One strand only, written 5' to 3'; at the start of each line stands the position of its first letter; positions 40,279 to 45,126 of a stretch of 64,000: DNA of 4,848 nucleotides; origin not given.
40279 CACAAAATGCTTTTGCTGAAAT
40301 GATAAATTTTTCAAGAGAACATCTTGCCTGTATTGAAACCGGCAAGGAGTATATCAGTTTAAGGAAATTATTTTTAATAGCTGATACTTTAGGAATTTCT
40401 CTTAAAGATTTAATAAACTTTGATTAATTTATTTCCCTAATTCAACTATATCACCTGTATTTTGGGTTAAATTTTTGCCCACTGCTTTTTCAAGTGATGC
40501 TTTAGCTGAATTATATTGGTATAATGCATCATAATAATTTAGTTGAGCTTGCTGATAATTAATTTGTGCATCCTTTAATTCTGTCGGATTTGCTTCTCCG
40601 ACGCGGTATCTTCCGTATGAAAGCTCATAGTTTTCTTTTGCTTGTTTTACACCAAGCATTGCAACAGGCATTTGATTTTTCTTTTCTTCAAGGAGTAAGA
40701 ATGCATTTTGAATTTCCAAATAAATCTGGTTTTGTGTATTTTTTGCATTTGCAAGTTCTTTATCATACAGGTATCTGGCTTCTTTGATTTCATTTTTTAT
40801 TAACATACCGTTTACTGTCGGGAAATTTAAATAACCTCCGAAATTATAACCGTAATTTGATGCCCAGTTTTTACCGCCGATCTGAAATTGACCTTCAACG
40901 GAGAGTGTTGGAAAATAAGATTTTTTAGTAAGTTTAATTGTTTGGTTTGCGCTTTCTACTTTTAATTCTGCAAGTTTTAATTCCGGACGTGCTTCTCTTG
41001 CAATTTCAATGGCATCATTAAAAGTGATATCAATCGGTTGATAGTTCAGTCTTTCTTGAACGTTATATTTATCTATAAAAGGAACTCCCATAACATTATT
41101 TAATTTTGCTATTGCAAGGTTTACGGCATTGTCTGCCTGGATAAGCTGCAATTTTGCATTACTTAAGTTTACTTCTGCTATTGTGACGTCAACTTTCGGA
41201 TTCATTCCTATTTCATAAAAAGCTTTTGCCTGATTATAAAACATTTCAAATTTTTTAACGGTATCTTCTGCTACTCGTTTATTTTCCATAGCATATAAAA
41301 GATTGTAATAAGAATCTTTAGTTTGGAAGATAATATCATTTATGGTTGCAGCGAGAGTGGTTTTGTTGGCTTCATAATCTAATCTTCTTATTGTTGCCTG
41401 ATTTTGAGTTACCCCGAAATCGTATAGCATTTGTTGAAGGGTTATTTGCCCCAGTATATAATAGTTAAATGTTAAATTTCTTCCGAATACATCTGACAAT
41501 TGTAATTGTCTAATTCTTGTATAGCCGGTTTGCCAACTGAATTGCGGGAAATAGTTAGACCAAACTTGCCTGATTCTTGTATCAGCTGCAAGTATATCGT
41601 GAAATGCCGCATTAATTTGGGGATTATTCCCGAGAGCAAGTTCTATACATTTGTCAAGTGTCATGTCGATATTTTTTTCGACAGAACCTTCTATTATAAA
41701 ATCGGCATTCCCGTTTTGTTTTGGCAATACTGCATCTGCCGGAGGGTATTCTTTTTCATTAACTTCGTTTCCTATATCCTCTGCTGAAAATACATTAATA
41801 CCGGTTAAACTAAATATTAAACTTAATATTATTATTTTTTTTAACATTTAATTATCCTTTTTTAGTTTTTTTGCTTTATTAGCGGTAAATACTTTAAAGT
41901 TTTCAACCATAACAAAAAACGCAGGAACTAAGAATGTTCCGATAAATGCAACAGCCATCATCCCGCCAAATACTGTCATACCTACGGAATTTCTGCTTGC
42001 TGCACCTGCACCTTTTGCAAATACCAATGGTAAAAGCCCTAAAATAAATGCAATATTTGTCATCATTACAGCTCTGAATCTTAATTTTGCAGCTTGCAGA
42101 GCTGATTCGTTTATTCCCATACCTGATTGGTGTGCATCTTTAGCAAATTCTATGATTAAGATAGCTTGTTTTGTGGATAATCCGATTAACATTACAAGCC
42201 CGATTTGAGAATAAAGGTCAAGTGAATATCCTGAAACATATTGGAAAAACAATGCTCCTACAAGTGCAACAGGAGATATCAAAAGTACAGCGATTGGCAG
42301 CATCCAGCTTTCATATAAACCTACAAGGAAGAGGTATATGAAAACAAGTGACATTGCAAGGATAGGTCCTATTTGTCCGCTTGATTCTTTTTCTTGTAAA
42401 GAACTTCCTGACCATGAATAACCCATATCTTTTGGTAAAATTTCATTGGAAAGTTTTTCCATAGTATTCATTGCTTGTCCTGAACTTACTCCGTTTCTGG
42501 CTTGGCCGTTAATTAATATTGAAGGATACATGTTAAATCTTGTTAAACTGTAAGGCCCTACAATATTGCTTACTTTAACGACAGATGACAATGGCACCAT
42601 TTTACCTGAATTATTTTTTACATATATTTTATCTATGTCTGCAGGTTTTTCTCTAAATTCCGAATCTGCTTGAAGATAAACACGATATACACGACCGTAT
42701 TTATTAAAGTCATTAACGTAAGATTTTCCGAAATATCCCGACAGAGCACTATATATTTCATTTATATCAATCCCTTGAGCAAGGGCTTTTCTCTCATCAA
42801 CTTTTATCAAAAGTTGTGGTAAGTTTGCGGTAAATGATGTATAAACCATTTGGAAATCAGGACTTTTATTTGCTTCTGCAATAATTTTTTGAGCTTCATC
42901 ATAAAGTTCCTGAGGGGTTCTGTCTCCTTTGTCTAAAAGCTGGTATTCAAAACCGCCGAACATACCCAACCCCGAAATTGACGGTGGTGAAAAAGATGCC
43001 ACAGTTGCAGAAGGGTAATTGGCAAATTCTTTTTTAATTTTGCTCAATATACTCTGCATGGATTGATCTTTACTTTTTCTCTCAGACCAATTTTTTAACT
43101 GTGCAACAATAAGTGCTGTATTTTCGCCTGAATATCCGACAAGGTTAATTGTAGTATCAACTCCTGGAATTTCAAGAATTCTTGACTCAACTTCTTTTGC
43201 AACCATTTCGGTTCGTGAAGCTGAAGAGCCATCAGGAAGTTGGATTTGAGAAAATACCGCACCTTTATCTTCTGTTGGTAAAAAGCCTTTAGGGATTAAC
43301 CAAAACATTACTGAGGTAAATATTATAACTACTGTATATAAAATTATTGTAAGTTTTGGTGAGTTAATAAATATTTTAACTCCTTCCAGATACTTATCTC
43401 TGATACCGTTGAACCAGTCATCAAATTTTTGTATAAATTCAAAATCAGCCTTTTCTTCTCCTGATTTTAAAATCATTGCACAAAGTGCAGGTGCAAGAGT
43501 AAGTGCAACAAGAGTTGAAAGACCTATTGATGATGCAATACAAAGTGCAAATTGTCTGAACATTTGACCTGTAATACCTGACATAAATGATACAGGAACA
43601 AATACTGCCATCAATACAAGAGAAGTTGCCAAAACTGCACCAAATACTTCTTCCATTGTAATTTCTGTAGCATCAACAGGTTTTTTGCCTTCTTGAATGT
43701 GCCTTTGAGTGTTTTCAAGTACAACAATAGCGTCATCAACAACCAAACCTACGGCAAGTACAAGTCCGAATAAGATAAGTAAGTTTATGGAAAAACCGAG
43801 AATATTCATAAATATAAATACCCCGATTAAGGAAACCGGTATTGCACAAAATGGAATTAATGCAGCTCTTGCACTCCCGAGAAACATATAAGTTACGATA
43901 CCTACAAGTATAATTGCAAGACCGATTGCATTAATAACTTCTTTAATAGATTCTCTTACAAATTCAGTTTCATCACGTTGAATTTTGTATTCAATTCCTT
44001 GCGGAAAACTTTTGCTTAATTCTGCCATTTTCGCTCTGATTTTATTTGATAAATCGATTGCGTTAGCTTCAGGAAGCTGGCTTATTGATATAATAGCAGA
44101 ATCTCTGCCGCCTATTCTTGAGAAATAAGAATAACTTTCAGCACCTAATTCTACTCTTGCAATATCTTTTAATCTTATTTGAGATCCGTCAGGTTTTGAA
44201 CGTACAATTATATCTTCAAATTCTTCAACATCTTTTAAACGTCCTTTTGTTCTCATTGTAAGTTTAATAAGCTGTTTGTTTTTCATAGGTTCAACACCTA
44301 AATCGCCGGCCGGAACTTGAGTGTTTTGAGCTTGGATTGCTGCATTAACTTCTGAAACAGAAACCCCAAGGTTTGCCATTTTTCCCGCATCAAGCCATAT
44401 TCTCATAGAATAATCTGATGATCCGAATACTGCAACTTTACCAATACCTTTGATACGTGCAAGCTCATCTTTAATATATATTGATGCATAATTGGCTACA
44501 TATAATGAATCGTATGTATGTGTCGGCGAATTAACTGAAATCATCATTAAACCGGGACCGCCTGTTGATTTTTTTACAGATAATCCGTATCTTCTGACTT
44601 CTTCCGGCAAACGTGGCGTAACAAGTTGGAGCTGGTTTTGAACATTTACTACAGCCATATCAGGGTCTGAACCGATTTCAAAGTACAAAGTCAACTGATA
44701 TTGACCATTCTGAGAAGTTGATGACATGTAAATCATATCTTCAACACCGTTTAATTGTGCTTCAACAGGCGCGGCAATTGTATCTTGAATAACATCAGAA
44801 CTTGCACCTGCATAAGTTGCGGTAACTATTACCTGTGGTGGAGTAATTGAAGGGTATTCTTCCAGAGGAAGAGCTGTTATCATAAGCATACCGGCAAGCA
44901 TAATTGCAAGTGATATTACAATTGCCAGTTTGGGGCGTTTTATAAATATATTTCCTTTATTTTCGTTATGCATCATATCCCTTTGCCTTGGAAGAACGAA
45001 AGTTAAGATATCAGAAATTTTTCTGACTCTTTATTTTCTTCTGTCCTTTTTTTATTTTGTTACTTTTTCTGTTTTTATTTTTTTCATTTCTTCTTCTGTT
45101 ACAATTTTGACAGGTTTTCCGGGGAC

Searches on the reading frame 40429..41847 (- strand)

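Call 92: search_protein_families(library=pfam, proteins=[window:40429-41847:-], max_evalue=0.00001)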
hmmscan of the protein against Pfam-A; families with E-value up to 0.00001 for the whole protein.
window:40429-41847:- (472 aa): 1 family
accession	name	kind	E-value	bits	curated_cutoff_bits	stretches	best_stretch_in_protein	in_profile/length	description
PF02321.23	OEP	-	1.3e-57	195.1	22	2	64-254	1-187/187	Outer membrane efflux protein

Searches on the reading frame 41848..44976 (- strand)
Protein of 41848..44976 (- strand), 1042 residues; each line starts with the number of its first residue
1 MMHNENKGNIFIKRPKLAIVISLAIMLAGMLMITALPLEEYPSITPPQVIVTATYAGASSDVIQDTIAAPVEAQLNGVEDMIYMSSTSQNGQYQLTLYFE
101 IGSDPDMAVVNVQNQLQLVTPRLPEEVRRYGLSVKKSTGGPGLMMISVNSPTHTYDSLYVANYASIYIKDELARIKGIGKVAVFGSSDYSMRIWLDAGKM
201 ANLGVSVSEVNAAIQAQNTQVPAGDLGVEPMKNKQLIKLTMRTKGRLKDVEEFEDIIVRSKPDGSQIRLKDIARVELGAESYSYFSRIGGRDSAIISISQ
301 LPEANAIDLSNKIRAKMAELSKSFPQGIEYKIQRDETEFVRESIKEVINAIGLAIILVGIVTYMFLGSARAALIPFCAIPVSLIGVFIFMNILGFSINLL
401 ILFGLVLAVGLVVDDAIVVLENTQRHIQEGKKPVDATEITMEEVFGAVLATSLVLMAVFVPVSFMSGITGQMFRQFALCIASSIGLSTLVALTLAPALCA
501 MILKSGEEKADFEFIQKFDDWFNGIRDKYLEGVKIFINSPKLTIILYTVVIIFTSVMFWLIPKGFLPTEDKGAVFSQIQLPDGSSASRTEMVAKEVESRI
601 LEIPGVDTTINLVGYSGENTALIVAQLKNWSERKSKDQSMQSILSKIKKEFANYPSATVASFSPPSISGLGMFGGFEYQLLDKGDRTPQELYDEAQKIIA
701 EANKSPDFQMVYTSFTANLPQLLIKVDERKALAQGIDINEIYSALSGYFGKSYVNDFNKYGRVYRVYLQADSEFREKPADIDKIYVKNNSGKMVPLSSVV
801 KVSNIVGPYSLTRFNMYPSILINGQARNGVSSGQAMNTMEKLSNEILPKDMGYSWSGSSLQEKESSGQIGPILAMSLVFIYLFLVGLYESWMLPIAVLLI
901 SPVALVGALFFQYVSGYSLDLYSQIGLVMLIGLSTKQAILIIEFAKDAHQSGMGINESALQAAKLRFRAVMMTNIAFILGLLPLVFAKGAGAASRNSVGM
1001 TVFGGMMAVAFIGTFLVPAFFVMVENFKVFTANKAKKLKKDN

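Call 92: search_protein_families(library=pfam, proteins=[window:41848-44976:-], max_evalue=0.00001)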
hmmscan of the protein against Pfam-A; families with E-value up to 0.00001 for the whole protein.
window:41848-44976:- (1042 aa): 3 families
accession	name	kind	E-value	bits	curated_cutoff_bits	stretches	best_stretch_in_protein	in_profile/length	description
PF00873.25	ACR_tran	-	0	1075.6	28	1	9-1024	3-1020/1021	AcrB/AcrD/AcrF family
PF03176.21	MMPL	-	2e-17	63.6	20.5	2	346-502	146-302/333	MMPL family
PF02355.23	SecD_SecF_C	-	2e-06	27.8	20.5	0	341-502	27-186/189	Protein export membrane protein SecD/SecF, C-terminal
